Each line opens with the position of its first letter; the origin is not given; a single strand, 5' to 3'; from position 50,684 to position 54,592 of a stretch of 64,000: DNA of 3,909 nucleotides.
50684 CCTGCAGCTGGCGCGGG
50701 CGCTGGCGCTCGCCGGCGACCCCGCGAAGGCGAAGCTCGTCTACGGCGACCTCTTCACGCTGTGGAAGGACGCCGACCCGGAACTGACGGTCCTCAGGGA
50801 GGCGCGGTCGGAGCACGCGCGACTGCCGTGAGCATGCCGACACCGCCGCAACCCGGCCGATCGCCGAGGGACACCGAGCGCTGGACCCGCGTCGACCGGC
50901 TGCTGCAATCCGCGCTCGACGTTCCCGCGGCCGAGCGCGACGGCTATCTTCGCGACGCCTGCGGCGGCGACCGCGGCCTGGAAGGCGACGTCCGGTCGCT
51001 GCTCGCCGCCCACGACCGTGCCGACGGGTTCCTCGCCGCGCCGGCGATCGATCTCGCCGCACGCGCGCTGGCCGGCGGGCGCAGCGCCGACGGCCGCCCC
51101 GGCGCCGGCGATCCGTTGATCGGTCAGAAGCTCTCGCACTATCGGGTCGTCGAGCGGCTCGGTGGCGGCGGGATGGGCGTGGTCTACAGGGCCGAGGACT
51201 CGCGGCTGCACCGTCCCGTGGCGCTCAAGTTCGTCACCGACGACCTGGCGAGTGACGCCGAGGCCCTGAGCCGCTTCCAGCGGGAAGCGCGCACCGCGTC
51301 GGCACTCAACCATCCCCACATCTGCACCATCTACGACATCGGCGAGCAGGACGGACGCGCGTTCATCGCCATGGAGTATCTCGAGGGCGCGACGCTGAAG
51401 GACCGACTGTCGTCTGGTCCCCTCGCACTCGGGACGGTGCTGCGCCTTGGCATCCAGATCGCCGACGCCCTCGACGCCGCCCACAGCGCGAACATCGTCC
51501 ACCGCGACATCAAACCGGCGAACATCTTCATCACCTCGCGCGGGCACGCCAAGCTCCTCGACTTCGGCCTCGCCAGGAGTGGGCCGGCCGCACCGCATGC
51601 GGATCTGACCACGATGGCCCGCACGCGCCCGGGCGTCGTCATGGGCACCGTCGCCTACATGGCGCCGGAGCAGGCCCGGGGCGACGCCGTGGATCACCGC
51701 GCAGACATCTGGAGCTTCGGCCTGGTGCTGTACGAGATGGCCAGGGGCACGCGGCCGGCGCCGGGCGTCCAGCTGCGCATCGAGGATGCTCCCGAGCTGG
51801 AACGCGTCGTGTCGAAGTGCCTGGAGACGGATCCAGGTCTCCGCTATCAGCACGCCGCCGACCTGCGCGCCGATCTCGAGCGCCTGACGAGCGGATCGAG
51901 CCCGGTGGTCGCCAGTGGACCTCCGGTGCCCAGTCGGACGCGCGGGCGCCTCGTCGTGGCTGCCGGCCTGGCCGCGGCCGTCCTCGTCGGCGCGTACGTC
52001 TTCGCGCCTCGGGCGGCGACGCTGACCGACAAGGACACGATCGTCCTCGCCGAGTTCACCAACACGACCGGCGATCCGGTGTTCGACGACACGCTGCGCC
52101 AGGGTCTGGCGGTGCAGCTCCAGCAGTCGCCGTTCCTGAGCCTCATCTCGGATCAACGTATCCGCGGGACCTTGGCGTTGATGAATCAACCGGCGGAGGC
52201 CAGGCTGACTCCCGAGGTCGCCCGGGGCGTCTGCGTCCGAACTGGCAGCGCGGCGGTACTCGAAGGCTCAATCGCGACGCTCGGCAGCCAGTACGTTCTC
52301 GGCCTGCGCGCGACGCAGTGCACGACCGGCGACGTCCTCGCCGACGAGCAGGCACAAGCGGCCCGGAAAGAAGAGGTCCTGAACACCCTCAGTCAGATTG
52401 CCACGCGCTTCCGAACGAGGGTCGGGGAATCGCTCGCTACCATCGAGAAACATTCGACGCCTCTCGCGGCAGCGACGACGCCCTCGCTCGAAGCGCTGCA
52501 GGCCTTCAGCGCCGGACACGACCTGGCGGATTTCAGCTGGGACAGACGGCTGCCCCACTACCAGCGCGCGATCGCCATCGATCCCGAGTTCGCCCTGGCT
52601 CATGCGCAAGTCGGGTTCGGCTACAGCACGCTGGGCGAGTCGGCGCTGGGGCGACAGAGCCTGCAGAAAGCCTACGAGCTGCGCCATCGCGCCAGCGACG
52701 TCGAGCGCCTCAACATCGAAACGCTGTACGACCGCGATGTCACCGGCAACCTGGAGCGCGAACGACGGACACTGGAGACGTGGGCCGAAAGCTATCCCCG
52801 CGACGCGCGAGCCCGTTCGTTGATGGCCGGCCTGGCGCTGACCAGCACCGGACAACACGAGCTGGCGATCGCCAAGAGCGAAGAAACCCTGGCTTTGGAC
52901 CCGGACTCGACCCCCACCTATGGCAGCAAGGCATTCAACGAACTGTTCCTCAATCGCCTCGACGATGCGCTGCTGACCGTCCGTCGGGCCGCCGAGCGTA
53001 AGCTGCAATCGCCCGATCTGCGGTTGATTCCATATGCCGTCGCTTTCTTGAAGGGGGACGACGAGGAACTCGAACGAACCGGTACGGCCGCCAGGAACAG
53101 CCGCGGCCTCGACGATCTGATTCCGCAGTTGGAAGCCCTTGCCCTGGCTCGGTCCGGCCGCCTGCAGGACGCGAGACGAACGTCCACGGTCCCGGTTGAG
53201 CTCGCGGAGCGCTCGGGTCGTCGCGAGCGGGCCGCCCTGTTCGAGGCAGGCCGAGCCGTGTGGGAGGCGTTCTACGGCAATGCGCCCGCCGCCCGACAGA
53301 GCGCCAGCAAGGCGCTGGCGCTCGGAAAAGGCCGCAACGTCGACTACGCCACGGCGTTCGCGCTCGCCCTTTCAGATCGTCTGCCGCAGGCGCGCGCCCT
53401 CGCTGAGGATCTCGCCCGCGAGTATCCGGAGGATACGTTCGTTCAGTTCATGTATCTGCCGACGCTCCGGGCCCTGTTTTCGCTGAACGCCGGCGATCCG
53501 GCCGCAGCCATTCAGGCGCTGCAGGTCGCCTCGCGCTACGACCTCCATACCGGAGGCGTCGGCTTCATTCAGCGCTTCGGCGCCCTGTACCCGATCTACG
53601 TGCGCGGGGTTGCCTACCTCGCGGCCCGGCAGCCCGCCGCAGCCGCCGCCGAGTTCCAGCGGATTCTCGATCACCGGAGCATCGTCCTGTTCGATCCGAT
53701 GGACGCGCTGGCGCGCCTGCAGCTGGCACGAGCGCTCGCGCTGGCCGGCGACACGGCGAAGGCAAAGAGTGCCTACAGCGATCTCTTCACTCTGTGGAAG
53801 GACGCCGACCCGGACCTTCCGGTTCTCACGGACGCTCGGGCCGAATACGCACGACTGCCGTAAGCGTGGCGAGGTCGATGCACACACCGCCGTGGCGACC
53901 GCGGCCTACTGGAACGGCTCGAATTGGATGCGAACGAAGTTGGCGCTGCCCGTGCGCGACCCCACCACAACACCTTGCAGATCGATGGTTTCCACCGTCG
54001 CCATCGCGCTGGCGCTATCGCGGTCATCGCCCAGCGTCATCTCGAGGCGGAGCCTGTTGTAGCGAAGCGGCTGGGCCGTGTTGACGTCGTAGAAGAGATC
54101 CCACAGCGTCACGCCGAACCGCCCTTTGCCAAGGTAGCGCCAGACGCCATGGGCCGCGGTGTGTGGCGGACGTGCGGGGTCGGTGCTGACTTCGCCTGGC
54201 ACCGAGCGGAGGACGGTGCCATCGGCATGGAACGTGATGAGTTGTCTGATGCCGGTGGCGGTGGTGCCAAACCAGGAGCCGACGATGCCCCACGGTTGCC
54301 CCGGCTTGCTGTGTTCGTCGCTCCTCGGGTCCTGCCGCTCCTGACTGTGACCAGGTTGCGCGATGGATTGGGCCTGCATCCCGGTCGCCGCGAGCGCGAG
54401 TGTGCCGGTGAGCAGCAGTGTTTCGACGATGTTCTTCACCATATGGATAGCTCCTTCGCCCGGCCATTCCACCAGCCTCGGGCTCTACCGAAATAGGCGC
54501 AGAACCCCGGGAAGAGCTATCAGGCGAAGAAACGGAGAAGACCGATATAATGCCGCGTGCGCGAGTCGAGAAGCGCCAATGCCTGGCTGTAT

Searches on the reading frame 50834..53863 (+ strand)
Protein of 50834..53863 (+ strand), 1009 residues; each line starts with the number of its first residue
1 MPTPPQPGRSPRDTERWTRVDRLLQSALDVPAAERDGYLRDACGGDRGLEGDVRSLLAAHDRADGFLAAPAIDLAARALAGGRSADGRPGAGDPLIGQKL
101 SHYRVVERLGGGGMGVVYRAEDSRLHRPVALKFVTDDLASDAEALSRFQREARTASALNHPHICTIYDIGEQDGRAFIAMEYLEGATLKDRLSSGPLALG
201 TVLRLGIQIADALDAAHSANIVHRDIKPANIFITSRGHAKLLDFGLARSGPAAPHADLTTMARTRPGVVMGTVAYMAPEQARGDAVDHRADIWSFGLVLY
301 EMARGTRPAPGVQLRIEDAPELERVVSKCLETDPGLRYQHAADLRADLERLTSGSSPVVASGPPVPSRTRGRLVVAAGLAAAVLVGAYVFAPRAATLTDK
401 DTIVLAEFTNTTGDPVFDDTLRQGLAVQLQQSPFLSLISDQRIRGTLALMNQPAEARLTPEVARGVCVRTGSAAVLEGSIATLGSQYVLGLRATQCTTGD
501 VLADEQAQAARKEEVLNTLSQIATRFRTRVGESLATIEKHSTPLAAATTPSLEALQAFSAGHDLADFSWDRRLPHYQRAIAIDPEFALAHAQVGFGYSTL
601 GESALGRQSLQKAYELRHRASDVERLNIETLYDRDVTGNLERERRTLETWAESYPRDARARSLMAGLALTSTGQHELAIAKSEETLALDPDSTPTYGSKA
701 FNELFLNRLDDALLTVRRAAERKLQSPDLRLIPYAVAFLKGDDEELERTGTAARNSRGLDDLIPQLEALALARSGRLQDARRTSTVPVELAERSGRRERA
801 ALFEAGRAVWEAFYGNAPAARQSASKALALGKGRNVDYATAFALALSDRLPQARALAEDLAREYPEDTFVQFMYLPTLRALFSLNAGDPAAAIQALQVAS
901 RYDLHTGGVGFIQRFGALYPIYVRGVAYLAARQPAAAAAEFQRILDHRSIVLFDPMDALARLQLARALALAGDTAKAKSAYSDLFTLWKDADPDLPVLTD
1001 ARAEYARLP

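Call 5: search_protein_families(library=pfam, proteins=[window:50834-53863:+], max_evalue=0.01)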
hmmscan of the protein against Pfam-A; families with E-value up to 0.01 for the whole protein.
window:50834-53863:+ (1009 aa): 11 families
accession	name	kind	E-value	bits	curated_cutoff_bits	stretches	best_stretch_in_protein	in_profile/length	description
PF00069.31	Pkinase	-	4.2e-45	154.6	31.7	1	103-313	1-201/263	Protein kinase domain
PF07714.23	PK_Tyr_Ser-Thr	-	9.6e-33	114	23.1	1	105-313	3-209/258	Protein tyrosine and serine/threonine kinase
PF03109.22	ABC1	-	1.2e-06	28.3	22.9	1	137-249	109-216/244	ABC1 atypical kinase-like domain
PF13414.12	TPR_11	-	1.9e-05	24.7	26.8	0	575-598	16-39/42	TPR repeat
PF14559.12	TPR_19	-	4.2e-05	24.2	25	0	929-982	2-49/68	Tetratricopeptide repeat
PF13431.12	TPR_17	-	9.2e-05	22.9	24.4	0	575-604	1-30/34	Tetratricopeptide repeat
PF13432.12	TPR_16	-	0.00028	21.7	32.7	1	922-981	1-54/65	Tetratricopeptide repeat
PF13174.12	TPR_6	-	0.00044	21.2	26.3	0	960-984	2-26/33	Tetratricopeptide repeat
PF14531.12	Kinase-like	-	0.00051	19.8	25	1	203-309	148-251/289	Kinase-like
PF23914.1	TPR_CcmH_CycH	-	0.0011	19.3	42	0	600-692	63-154/158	Cytochrome c-type biogenesis protein H TPR domain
PF17667.7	Pkinase_fungal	-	0.0052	16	24.1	1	217-299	304-383/387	Fungal protein kinase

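Call 7: search_protein_families(library=ncbifam, proteins=[window:50834-53863:+], max_evalue=0.001)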
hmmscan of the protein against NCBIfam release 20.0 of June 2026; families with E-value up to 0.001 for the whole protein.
window:50834-53863:+ (1009 aa): 21 families
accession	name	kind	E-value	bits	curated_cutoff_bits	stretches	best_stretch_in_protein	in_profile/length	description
NF033483.0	PknB_PASTA_kin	equivalog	3.9e-83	280.4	450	1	102-308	8-207/563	Stk1 family PASTA domain-containing Ser/Thr kinase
NF052427.1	StpK7MSMEG_1200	equivalog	1.6e-59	201.9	900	1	99-337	5-254/601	serine/threonine protein kinase StpK7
TIGR04510.1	mod_pep_cyc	subfamily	1.4e-51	176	400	1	373-823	215-660/814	putative peptide modification system cyclase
NF047741.1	antiphage_MADS6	equivalog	4.3e-44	151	460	2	208-356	307-465/612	methylation-associated defense system protein kinase MAD6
TIGR03903.1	TOMM_kin_cyc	equivalog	4.9e-43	147.2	705.75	1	128-307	5-187/1267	TOMM system kinase/cyclase fusion protein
NF009651.0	PRK13184.1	equivalog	5.9e-39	133.7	839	1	101-356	2-295/932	serine/threonine-protein kinase PknD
NF053615.1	SerThrKinAfsKStmc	equivalog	1.9e-28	99.6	1300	1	100-311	12-215/809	protein serine/threonine kinase AfsK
NF033442.0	BREX_PglW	equivalog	5.8e-24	83.9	990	1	97-309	507-710/1391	BREX system serine/threonine kinase PglW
NF038150.1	lanthi_synth_IV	equivalog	4.2e-23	81.6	650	1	102-331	190-417/851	class IV lanthionine synthetase LanL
NF038151.1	lanthi_synth_III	equivalog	1.3e-13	50.2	575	1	103-290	222-414/833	class III lanthionine synthetase LanKC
NF058632.1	SerThrKinPrkT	equivalog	1.3e-11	44.1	280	1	101-238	21-155/322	serine/threonine protein kinase PrkT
TIGR03724.2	arch_bud32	equivalog_domain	2.1e-09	37.2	125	1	146-248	38-132/193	KEOPS complex kinase/ATPase Bud32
NF011463.0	PRK14879.1-4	equivalog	1.2e-08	34.6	188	1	134-248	52-161/237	Kae1-associated kinase Bud32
NF040959.1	MamA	equivalog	1.4e-07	31.2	200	0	641-729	54-141/204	magnetosome protein MamA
NF007174.0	PRK09605.1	equivalog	2.6e-07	29.5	447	1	146-249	381-475/535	bifunctional N(6)-L-threonylcarbamoyladenine synthase/serine/threonine protein kinase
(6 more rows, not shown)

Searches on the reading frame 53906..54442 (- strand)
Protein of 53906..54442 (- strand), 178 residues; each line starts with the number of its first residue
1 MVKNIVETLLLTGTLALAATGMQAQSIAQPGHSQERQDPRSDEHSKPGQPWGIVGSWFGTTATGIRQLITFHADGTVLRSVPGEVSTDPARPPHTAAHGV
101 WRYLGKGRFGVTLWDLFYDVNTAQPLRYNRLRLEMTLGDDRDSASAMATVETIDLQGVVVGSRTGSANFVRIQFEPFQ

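Call 28: search_protein_families(library=pfam, proteins=[window:53906-54400:-], max_evalue=10)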
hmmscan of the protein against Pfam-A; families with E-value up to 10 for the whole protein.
window:53906-54400:- (164 aa): 0 families

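Call 73: search_protein_families(library=ncbifam, proteins=[window:53906-54442:-], max_evalue=0.01)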
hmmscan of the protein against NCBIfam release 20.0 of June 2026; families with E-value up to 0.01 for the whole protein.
window:53906-54442:- (178 aa): 0 families
